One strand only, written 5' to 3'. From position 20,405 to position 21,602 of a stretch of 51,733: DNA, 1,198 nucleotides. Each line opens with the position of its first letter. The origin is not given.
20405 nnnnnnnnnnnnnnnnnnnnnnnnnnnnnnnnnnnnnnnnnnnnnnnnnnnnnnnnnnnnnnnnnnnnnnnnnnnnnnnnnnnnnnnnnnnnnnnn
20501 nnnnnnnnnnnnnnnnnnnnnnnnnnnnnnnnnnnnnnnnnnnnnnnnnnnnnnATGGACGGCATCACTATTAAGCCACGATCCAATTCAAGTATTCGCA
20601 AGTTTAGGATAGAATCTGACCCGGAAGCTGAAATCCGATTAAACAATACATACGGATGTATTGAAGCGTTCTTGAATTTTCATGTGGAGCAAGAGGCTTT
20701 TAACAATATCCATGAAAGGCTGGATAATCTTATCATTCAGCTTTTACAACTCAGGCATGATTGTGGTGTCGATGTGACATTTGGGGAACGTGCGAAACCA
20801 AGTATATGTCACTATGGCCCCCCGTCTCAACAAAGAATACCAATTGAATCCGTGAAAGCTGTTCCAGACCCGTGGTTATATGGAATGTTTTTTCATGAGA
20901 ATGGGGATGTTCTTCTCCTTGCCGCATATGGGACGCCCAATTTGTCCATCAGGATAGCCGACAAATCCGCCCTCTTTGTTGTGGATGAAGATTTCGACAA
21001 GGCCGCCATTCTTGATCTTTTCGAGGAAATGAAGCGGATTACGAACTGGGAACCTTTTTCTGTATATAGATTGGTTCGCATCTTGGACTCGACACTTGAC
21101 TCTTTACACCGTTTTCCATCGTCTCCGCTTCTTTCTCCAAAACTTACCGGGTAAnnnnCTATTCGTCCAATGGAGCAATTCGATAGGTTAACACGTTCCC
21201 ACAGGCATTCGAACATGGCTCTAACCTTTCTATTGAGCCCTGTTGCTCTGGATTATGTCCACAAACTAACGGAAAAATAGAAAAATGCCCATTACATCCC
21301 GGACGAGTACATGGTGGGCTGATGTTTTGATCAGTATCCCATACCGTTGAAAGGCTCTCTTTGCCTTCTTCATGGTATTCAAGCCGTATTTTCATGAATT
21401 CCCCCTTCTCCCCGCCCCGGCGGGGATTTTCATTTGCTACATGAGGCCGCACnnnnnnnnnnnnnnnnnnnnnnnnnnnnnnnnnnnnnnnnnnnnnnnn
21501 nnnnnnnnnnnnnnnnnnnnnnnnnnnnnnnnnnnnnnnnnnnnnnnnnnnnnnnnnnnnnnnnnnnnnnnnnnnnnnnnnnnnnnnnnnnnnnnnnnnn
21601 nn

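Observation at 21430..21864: Nucleoside 2-deoxyribosyltransferase-like gene co-transcribed with the cI repressor (rex-like position)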

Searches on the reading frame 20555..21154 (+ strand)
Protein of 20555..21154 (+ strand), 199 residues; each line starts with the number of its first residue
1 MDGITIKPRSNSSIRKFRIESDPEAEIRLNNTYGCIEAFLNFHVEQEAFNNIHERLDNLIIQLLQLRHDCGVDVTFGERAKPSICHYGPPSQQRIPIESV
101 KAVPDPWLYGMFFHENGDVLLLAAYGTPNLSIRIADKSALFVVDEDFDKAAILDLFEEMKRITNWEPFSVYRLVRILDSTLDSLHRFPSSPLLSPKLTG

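Call 3: search_protein_families(library=pfam, proteins=[window:20555-21154:+], max_evalue=0.01)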
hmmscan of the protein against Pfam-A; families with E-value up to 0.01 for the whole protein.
window:20555-21154:+ (199 aa): 0 families

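Call 4: search_protein_families(library=ncbifam, proteins=[window:20555-21154:+], max_evalue=0.01)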
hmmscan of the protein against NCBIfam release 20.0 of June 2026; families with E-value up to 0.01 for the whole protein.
window:20555-21154:+ (199 aa): 0 families

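Call 5: search_protein_families(library=padloc, proteins=[window:20555-21154:+], max_evalue=0.01)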
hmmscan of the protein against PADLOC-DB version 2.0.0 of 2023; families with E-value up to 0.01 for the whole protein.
window:20555-21154:+ (199 aa): 0 families

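Call 6: search_protein_families(library=phrogs, proteins=[window:20555-21154:+], max_evalue=0.01)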
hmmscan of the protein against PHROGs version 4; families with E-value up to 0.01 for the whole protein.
window:20555-21154:+ (199 aa): 0 families

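Call 75: search_protein_families(library=padloc, proteins=[window:20555-21151:+], max_evalue=0.01)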
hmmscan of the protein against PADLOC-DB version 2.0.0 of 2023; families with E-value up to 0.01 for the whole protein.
window:20555-21151:+ (199 aa): 0 families

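Call 95: find_homologous_proteins(query=window:20555-21151:+, max_evalue=0.001)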
Query window:20555-21151:+ (199 aa): 4 proteins with E <= 0.001 among 87 candidates.
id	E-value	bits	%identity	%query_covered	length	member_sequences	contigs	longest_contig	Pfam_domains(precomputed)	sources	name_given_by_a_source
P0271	3.1e-129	447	99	100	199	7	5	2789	-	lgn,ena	-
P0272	3.6e-113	394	87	100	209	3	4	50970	-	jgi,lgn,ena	jgi:hypothetical protein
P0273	2.4e-109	382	87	99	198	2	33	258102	-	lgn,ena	-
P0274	1.9e-64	235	86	63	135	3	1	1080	-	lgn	-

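Call 96: find_encoding_contigs(protein=P0273, flank=4000, max_places=3)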
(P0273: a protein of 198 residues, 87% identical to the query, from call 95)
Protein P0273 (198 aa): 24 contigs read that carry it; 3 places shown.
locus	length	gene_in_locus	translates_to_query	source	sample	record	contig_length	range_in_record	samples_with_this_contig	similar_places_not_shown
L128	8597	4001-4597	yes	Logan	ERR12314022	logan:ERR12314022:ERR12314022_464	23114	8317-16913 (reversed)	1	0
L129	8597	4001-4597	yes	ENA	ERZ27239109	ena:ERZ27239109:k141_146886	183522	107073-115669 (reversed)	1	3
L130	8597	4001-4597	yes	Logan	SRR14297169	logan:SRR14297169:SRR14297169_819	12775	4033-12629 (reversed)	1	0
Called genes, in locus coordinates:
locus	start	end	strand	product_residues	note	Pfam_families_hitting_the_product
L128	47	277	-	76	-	-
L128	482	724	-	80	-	-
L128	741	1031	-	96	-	PF00216:Bac_DNA_binding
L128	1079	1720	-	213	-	-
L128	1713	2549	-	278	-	PF13479:AAA_24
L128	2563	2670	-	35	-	-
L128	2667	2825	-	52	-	-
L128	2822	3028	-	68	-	-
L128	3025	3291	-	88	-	-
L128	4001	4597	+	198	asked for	-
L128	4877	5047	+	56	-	-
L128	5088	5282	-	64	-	-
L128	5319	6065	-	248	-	-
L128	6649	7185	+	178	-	-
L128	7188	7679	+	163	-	-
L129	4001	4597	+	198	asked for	-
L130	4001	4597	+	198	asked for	-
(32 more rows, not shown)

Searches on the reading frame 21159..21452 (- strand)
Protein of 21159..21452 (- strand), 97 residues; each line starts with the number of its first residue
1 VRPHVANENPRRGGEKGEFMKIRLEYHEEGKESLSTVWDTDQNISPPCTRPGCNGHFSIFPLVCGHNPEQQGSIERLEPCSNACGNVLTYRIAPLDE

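Call 3: search_protein_families(library=pfam, proteins=[window:21159-21452:-], max_evalue=0.01)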
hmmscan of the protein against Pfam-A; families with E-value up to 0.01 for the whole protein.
window:21159-21452:- (97 aa): 0 families

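Call 4: search_protein_families(library=ncbifam, proteins=[window:21159-21452:-], max_evalue=0.01)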
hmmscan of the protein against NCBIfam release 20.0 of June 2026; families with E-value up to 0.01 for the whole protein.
window:21159-21452:- (97 aa): 0 families

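Call 5: search_protein_families(library=padloc, proteins=[window:21159-21452:-], max_evalue=0.01)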
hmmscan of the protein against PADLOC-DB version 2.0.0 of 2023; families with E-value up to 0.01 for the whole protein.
window:21159-21452:- (97 aa): 0 families

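Call 6: search_protein_families(library=phrogs, proteins=[window:21159-21452:-], max_evalue=0.01)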
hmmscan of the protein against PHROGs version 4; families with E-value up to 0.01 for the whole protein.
window:21159-21452:- (97 aa): 0 families
